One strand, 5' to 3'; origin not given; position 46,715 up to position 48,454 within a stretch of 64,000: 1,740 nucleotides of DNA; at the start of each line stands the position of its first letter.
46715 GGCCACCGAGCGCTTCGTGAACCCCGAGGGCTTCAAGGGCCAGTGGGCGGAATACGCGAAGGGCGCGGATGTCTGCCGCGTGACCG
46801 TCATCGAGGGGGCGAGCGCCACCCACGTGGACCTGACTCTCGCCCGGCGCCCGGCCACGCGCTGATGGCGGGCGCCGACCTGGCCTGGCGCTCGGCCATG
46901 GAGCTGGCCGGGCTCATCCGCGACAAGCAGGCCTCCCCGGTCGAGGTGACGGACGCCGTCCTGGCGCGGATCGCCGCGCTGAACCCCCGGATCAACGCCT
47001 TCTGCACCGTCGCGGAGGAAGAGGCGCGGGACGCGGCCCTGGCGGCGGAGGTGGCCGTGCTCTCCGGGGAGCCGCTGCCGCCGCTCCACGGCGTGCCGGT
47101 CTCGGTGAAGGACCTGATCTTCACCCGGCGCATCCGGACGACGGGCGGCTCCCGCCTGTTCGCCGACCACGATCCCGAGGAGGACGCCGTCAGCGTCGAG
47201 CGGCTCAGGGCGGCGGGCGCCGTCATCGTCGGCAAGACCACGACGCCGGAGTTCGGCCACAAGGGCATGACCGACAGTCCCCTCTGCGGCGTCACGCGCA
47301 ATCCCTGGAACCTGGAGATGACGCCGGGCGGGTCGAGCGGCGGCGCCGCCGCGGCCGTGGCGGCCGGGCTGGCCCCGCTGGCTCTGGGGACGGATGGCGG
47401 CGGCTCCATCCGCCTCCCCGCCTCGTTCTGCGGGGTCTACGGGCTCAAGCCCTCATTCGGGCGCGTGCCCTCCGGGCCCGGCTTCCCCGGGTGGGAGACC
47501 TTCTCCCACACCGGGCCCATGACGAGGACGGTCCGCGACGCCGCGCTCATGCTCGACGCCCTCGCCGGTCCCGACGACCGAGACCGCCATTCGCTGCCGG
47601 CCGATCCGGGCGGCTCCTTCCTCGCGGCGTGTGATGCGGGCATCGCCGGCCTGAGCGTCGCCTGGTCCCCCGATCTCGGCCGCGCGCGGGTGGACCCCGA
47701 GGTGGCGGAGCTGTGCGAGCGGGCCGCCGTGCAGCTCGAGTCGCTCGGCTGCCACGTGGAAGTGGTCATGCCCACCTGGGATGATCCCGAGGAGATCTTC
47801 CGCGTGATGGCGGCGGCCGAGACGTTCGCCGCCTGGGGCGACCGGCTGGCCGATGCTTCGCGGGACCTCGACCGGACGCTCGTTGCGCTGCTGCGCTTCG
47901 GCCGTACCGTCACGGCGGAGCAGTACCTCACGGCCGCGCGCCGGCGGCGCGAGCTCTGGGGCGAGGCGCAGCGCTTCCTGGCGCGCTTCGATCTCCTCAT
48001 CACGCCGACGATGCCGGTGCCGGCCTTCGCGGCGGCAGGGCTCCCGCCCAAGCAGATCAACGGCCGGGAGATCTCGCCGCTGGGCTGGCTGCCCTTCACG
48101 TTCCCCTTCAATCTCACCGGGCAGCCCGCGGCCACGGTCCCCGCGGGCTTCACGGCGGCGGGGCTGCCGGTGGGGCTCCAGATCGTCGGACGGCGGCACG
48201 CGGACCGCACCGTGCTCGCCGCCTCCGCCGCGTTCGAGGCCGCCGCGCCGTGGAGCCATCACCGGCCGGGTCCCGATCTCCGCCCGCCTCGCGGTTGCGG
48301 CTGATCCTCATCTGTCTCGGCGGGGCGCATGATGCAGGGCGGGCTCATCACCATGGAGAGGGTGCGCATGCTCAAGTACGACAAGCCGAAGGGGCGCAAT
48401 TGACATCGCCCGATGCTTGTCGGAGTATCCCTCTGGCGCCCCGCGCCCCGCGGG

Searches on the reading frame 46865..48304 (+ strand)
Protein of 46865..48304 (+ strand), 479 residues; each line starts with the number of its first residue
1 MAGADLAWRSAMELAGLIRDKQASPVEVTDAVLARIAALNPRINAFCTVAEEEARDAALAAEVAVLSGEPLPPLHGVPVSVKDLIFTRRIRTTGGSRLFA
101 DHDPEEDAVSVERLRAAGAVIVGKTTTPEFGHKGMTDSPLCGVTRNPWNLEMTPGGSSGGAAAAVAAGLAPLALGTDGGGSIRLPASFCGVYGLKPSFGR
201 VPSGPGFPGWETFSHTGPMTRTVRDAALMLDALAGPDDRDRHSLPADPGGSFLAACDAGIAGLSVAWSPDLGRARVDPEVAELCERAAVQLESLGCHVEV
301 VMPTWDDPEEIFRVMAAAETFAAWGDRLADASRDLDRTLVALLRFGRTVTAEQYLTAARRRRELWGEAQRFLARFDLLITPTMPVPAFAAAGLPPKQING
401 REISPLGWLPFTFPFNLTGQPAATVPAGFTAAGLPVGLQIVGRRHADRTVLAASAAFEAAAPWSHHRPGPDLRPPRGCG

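Call 91: search_protein_families(library=pfam, proteins=[window:46865-48304:+], max_evalue=0.001)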
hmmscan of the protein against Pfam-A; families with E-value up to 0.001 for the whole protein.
window:46865-48304:+ (479 aa): 1 family
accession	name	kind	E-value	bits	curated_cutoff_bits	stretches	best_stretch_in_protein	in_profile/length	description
PF01425.27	Amidase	-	1.2e-114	384.3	27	1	27-451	1-445/445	Amidase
